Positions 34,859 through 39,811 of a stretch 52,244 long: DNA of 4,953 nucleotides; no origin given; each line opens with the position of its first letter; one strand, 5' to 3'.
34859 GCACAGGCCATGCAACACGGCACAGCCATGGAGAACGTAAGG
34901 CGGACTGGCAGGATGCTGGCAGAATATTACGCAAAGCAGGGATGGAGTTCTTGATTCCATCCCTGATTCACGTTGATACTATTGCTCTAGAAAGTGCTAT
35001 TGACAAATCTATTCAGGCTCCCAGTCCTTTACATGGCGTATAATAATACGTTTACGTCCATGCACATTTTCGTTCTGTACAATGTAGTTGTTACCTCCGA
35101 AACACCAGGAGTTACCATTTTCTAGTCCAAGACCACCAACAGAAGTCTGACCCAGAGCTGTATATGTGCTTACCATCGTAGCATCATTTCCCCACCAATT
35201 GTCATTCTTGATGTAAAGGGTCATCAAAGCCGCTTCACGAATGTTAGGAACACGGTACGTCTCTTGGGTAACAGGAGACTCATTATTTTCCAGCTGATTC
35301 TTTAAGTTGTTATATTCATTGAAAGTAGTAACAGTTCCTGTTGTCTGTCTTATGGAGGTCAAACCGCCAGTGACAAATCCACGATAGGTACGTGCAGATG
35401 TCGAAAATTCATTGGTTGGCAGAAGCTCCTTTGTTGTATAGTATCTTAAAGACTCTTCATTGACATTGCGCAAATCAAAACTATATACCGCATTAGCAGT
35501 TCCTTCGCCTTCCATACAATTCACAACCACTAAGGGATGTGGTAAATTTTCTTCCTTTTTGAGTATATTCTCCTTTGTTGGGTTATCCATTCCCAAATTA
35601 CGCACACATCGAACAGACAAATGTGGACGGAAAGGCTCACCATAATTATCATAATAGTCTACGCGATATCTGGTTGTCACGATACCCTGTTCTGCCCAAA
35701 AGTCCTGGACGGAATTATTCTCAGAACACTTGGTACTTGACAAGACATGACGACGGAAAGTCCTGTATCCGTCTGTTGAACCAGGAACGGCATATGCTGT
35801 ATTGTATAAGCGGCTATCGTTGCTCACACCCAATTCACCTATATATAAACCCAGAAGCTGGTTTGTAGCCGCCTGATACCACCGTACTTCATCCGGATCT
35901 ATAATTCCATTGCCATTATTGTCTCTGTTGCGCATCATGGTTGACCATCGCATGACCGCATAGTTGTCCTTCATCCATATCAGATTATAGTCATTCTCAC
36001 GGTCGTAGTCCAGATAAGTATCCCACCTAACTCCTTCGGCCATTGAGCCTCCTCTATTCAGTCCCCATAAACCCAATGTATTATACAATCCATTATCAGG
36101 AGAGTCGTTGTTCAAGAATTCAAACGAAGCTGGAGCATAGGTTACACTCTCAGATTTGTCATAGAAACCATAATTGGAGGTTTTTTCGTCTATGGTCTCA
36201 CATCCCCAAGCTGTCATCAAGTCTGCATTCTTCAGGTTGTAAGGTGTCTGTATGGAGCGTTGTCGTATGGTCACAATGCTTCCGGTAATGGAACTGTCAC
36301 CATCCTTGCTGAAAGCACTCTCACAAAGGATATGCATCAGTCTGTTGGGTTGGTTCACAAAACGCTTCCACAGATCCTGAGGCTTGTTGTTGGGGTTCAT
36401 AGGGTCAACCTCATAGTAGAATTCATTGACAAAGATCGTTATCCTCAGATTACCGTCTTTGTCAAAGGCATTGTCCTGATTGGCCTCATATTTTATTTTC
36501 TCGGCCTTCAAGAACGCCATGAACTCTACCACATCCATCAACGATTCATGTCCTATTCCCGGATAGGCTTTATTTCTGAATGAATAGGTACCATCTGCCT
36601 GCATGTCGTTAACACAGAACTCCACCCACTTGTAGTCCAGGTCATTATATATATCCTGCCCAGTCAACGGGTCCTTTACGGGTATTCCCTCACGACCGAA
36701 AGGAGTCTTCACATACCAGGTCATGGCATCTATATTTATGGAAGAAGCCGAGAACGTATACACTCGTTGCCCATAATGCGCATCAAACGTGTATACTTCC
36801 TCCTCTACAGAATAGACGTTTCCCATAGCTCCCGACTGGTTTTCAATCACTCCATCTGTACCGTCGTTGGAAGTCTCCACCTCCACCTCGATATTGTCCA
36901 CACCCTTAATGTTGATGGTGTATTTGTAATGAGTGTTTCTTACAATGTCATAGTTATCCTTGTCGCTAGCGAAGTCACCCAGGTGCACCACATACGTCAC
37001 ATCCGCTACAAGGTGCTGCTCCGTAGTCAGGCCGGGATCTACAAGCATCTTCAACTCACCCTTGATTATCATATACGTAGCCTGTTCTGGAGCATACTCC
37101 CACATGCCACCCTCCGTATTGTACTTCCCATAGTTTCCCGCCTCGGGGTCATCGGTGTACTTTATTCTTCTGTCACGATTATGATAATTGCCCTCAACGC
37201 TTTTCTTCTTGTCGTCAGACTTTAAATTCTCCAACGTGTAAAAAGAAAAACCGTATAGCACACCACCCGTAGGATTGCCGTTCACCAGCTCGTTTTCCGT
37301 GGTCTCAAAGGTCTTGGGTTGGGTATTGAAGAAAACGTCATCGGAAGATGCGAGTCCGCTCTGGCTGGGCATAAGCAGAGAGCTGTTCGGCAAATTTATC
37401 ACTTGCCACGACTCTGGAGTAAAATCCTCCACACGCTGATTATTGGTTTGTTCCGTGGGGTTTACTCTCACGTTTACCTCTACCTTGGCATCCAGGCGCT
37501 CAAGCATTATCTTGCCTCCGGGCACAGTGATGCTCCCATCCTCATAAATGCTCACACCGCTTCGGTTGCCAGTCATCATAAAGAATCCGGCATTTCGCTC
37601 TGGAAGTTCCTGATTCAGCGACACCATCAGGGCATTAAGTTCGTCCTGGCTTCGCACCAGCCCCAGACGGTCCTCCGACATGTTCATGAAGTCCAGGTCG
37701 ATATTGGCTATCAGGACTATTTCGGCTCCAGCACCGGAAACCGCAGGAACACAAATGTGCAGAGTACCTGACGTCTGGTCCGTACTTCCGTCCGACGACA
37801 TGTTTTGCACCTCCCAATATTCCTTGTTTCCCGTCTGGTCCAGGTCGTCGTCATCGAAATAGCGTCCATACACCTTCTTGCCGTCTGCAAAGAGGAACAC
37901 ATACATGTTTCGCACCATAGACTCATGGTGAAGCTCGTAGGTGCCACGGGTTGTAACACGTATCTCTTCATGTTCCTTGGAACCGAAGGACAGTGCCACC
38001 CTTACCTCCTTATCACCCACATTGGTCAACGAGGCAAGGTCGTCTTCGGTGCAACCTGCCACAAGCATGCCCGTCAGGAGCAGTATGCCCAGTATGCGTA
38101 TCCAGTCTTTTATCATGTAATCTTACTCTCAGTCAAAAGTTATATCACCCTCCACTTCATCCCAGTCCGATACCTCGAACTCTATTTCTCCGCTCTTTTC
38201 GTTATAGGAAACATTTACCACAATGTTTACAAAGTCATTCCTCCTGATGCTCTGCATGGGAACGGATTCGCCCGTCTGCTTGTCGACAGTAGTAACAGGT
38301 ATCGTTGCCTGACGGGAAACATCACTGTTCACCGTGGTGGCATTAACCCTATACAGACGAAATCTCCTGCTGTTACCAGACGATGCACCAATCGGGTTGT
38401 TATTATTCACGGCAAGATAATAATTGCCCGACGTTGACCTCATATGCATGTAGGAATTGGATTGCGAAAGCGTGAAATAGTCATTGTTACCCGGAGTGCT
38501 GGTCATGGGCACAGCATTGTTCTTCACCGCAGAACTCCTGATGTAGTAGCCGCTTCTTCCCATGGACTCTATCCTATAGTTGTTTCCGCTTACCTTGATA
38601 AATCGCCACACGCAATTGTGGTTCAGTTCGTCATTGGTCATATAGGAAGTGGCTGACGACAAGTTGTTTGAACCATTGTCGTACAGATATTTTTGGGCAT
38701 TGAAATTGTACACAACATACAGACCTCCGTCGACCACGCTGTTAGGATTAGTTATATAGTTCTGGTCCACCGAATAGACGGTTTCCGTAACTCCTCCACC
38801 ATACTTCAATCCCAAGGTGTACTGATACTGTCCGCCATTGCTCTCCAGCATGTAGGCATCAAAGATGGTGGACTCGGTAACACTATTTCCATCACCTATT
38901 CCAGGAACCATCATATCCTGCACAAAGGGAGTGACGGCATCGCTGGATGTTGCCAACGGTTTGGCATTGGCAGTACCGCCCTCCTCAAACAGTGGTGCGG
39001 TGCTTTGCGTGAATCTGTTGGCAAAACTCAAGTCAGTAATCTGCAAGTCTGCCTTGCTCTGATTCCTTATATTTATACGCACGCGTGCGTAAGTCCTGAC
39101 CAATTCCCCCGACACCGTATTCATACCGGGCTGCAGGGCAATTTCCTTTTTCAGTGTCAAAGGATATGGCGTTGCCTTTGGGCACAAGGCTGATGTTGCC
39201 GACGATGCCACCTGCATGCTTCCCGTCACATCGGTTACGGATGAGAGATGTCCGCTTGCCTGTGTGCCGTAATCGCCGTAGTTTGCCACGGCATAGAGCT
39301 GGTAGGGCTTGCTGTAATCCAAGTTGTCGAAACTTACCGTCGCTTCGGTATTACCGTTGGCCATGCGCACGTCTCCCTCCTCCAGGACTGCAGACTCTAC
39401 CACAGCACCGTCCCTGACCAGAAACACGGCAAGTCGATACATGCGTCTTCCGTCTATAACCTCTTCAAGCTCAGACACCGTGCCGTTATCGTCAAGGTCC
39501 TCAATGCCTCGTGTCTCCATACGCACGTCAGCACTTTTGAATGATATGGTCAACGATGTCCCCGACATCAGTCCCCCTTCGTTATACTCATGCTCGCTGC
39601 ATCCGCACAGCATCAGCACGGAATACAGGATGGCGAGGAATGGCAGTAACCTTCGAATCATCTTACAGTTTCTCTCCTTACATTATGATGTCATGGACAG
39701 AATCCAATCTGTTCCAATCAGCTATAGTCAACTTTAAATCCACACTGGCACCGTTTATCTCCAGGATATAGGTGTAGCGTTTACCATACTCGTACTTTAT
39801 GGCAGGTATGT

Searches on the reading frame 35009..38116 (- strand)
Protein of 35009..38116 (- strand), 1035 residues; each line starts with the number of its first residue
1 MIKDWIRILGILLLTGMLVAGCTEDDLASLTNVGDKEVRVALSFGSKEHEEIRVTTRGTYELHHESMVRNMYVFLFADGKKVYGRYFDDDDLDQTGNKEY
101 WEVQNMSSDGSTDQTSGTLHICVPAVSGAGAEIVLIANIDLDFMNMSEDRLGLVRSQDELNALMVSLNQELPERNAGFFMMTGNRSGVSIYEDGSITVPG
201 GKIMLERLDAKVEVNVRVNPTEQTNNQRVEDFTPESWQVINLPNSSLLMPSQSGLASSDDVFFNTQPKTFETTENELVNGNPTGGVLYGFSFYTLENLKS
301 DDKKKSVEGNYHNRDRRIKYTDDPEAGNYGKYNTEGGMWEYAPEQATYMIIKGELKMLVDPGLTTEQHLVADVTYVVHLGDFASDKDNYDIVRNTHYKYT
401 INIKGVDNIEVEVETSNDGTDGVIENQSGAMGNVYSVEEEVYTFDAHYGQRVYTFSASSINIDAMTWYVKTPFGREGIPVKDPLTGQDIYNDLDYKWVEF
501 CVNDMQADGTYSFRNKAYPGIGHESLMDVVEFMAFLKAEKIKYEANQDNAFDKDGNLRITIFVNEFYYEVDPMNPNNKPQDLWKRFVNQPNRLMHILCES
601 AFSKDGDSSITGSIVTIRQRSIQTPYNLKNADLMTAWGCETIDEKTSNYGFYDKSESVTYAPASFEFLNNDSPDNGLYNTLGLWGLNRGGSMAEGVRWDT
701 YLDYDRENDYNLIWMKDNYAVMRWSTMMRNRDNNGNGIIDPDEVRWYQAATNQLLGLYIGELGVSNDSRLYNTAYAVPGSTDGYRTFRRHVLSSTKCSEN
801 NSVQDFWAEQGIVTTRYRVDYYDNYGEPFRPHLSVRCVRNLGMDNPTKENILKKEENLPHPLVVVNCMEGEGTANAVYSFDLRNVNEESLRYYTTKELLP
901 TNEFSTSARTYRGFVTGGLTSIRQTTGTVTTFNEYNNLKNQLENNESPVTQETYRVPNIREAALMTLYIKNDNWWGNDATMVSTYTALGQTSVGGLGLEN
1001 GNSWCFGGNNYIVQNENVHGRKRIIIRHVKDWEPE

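Call 3: search_protein_families(library=pfam, proteins=[window:35009-38116:-], max_evalue=0.1)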
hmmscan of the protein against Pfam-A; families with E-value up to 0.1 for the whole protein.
window:35009-38116:- (1035 aa): 1 family
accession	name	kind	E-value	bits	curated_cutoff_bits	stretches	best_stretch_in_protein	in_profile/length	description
PF16249.12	DUF4906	-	0.00025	21.5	27.7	1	341-401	28-73/73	Domain of unknown function (DUF4906)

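Call 4: search_protein_families(library=ncbifam, proteins=[window:35009-38116:-], max_evalue=0.1)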
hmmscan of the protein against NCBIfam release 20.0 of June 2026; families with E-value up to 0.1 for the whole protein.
window:35009-38116:- (1035 aa): 0 families

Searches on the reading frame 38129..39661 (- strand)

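Call 3: search_protein_families(library=pfam, proteins=[window:38129-39661:-], max_evalue=0.1)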
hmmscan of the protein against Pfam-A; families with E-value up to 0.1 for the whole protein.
window:38129-39661:- (510 aa): 1 family
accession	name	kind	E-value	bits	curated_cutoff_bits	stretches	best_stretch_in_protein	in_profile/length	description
PF14200.12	RicinB_lectin_2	-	0.00079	20.5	25.6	1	310-369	10-69/89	Ricin-type beta-trefoil lectin domain-like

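Call 4: search_protein_families(library=ncbifam, proteins=[window:38129-39661:-], max_evalue=0.1)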
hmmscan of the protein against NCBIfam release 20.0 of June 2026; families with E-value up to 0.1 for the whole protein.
window:38129-39661:- (510 aa): 0 families
